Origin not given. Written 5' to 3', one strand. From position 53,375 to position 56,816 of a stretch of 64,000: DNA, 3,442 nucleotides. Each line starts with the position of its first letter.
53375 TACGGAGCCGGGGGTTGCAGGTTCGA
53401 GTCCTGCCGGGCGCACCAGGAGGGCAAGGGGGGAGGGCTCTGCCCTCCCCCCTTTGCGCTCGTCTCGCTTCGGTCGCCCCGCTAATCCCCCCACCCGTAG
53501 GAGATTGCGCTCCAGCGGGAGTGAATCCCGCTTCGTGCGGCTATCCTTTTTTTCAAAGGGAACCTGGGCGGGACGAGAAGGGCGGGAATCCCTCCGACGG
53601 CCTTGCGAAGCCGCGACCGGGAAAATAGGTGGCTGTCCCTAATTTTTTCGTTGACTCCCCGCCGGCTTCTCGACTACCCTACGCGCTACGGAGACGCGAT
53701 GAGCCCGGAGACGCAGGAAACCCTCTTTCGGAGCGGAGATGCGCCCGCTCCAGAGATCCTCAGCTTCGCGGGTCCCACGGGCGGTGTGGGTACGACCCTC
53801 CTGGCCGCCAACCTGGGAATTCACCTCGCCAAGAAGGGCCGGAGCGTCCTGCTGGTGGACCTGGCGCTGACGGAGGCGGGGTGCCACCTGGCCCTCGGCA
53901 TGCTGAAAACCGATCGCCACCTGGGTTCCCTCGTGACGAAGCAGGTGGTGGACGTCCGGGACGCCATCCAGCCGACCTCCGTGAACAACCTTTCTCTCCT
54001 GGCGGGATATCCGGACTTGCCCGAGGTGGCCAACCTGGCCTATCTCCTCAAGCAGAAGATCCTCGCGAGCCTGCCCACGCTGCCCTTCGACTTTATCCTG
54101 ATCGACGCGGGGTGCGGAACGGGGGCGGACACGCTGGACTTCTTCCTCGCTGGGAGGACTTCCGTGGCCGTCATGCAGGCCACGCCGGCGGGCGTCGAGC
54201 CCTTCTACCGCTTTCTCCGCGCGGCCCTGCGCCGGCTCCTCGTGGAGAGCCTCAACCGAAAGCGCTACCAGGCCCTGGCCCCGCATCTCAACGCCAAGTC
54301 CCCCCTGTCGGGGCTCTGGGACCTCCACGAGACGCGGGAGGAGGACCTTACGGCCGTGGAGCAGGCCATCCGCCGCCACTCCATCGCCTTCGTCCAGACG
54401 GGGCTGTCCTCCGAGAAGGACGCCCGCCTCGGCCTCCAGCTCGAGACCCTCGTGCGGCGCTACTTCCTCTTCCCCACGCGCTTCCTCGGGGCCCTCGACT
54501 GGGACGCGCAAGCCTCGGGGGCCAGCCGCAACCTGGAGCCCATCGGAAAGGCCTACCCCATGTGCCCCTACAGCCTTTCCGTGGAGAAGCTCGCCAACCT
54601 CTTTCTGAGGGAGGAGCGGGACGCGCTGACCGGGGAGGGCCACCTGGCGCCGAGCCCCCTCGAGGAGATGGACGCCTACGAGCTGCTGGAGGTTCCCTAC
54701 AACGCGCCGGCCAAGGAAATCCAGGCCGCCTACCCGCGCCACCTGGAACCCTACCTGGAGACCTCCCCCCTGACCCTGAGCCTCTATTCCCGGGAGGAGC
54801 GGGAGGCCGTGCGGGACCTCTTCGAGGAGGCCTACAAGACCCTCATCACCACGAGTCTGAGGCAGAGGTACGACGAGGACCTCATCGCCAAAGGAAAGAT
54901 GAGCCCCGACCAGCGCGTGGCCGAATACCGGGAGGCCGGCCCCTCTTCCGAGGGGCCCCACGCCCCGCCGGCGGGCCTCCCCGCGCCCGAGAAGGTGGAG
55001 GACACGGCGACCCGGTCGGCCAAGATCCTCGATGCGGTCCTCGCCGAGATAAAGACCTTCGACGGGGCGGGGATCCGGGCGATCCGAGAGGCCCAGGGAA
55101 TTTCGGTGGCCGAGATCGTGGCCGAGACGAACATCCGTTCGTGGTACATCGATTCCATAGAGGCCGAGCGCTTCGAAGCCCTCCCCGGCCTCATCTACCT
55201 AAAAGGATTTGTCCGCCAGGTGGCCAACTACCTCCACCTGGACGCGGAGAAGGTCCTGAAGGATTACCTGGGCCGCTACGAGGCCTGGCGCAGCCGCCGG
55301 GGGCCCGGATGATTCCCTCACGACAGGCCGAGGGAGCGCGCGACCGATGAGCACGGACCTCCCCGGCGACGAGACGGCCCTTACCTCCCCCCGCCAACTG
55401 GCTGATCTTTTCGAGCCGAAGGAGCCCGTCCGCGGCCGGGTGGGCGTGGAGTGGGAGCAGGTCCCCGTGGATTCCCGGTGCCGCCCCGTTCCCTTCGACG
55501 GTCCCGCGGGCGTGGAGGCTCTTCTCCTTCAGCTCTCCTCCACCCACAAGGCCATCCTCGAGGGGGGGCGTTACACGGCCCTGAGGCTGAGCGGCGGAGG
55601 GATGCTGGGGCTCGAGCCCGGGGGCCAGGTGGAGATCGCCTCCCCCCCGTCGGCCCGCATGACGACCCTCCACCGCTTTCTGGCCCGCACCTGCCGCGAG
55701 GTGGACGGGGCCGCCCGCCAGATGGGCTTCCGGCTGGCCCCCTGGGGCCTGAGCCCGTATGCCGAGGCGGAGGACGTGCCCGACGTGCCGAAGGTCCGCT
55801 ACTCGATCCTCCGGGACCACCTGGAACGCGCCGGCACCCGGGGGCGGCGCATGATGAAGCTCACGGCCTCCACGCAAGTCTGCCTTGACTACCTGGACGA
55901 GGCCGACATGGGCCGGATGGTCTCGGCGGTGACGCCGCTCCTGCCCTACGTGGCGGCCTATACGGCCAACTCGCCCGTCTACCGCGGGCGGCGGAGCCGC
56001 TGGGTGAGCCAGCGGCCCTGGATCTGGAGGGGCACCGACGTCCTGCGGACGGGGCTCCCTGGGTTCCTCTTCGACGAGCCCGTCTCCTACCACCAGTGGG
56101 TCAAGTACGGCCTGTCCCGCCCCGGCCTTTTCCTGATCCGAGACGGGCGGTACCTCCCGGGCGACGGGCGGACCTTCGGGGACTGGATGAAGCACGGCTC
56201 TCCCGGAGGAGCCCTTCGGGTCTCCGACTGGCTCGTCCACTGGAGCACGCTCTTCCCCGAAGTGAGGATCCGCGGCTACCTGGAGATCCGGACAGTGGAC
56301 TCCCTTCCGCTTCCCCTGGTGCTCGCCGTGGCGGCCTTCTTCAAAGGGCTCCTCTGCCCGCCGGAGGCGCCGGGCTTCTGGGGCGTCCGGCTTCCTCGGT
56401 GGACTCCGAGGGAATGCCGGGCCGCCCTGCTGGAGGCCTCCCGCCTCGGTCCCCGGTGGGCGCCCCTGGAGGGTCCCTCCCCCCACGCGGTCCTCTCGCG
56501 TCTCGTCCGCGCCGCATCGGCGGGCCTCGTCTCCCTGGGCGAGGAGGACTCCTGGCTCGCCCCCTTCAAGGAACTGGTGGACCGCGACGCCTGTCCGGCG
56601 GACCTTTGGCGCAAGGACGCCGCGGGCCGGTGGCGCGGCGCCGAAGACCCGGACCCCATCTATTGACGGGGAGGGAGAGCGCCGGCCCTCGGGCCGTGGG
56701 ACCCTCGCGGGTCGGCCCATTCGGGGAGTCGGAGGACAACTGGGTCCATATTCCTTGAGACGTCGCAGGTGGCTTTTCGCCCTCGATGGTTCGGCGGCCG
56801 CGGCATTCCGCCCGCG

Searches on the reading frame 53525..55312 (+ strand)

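Call 76: search_protein_families(library=pfam, proteins=[window:53525-55312:+], max_evalue=0.0001)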
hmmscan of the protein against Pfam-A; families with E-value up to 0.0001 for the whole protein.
window:53525-55312:+ (595 aa): 3 families
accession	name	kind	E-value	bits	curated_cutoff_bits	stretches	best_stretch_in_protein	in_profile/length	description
PF13413.12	HTH_25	-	4e-19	68.6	24.6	1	518-577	3-62/62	Helix-turn-helix domain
PF13614.12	AAA_31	-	9.4e-08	32.6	27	1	78-218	3-148/177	AAA domain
PF01656.29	CbiA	-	7.5e-06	26.4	25.4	1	80-116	2-38/125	CobQ/CobB/MinD/ParA nucleotide binding domain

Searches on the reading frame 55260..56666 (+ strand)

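Call 76: search_protein_families(library=pfam, proteins=[window:55260-56666:+], max_evalue=0.0001)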
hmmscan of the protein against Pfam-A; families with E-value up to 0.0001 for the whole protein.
window:55260-56666:+ (468 aa): 1 family
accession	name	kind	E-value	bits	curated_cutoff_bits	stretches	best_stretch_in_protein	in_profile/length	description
PF04107.18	GCS2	-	2.4e-46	158.9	21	1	96-361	20-270/291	Glutamate-cysteine ligase family 2(GCS2)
